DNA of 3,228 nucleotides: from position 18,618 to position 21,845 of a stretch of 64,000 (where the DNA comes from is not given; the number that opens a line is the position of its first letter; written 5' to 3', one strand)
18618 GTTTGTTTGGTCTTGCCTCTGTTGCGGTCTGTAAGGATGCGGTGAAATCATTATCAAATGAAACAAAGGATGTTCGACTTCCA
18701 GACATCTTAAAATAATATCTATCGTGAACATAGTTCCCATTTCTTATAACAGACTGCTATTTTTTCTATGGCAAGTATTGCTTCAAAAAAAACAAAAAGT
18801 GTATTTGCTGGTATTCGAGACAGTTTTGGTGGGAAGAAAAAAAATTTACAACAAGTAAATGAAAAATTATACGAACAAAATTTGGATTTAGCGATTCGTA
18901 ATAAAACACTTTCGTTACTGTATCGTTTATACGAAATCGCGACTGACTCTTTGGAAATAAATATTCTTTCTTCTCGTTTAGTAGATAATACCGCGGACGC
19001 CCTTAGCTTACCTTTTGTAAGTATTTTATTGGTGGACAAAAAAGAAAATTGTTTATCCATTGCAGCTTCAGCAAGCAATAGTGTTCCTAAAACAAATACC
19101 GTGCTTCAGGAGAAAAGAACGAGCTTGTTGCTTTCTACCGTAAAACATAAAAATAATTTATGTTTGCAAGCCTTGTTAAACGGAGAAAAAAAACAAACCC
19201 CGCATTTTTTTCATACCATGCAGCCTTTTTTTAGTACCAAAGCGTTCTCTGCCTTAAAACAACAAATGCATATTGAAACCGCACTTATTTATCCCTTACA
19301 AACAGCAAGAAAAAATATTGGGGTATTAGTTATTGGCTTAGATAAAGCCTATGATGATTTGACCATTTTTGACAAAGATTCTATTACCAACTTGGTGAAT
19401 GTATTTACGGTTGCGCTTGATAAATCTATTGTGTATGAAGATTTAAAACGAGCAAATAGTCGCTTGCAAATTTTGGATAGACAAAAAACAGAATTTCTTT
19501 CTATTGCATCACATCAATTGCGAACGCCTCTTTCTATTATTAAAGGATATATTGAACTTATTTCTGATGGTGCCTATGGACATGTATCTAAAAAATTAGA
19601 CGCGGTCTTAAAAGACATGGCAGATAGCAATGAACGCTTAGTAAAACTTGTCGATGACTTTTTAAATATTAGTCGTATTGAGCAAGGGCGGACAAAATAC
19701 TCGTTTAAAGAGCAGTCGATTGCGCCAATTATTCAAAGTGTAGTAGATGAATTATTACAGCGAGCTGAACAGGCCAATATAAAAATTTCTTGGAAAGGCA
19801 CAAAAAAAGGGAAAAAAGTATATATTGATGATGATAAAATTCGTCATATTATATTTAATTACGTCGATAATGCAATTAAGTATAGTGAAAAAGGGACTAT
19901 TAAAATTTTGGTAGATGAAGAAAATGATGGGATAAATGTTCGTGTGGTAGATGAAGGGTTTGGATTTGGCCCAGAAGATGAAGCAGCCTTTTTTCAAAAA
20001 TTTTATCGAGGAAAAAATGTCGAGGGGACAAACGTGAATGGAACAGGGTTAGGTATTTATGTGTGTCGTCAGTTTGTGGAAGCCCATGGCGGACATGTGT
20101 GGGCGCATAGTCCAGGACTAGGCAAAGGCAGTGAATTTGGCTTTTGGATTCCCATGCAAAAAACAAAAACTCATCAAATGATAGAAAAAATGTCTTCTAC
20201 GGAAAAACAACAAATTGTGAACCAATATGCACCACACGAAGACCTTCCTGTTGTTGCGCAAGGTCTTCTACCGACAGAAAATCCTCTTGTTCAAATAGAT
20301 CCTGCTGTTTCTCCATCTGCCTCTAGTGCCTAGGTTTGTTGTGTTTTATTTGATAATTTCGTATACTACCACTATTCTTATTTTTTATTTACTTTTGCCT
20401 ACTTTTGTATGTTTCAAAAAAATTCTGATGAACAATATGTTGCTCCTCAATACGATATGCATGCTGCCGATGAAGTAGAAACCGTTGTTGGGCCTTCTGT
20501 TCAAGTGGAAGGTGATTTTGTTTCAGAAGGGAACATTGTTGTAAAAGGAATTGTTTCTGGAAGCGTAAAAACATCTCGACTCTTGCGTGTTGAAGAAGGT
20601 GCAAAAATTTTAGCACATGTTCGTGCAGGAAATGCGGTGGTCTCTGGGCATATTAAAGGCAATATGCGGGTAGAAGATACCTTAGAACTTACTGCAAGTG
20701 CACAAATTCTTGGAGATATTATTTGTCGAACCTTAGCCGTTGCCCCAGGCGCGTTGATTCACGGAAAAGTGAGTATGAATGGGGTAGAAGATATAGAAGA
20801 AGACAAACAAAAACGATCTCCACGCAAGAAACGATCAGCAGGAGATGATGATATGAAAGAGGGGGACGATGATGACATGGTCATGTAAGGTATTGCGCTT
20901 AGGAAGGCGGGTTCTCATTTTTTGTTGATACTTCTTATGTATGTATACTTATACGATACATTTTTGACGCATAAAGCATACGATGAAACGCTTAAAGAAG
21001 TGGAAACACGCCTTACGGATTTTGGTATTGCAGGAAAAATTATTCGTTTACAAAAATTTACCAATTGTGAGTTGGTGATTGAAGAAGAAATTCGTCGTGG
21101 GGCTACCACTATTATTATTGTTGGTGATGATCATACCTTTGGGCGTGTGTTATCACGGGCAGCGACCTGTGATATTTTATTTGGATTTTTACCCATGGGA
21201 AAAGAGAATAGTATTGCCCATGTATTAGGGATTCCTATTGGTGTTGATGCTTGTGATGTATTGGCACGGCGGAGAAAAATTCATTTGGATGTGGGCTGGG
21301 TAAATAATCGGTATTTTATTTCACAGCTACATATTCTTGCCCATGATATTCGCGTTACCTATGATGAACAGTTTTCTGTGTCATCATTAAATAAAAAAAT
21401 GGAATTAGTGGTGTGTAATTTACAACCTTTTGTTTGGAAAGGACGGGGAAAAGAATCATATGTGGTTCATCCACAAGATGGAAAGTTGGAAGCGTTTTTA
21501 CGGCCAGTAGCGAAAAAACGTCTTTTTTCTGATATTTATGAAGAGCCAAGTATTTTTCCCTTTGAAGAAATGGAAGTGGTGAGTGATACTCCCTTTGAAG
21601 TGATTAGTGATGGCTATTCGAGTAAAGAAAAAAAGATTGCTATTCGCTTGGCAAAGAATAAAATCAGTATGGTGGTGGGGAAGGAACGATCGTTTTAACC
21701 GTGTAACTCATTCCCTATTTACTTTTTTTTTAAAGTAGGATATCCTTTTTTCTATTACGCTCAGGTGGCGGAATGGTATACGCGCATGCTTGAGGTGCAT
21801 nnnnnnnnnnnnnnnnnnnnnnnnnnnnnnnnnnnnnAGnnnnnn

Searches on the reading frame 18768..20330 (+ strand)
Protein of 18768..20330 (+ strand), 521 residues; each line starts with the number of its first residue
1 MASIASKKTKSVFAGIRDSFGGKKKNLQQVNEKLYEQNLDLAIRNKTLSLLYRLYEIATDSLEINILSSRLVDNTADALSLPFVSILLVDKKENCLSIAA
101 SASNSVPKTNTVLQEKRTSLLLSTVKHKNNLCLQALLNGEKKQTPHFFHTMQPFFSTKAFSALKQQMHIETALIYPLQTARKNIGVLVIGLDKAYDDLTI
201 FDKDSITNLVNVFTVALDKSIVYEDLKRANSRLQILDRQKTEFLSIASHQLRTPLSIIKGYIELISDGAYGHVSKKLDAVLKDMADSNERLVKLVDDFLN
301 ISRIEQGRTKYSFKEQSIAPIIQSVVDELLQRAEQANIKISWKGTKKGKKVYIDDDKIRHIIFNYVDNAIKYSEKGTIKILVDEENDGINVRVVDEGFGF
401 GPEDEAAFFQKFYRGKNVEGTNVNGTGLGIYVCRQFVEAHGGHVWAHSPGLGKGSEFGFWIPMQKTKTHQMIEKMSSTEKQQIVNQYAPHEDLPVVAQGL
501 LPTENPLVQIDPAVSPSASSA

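Call 51: search_protein_families(library=pfam, proteins=[window:18768-20330:+], max_evalue=0.0001)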
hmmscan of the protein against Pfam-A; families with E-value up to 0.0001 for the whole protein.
window:18768-20330:+ (521 aa): 2 families
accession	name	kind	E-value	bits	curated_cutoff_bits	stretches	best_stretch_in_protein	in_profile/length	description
PF02518.31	HATPase_c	-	1.3e-23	84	26.4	1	354-464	2-110/111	Histidine kinase-, DNA gyrase B-, and HSP90-like ATPase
PF00512.31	HisKA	-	8.2e-17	61.5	26.9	1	239-307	1-66/66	His Kinase A (phospho-acceptor) domain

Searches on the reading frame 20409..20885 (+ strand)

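Call 51: search_protein_families(library=pfam, proteins=[window:20409-20885:+], max_evalue=0.0001)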
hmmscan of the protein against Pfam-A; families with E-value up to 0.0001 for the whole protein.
window:20409-20885:+ (159 aa): 1 family
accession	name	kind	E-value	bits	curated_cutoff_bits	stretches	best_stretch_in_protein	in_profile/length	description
PF04519.19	Bactofilin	-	9.9e-23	80.7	27.9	1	25-121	1-97/98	Polymer-forming cytoskeletal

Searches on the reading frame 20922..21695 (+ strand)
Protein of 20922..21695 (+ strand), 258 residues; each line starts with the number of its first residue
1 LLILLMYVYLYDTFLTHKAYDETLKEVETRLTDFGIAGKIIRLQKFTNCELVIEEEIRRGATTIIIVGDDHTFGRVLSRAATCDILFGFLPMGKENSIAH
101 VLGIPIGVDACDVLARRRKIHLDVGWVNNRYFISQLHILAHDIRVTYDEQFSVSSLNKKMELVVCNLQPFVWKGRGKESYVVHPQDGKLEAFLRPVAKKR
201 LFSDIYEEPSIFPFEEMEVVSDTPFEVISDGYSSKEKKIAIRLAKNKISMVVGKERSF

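Call 51: search_protein_families(library=pfam, proteins=[window:20922-21695:+], max_evalue=0.0001)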
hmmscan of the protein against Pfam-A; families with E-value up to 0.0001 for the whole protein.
window:20922-21695:+ (258 aa): 1 family
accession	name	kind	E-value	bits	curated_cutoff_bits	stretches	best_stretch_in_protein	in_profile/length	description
PF00781.29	DAGK_cat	-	5e-08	33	23.6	1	17-126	12-124/125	Diacylglycerol kinase catalytic domain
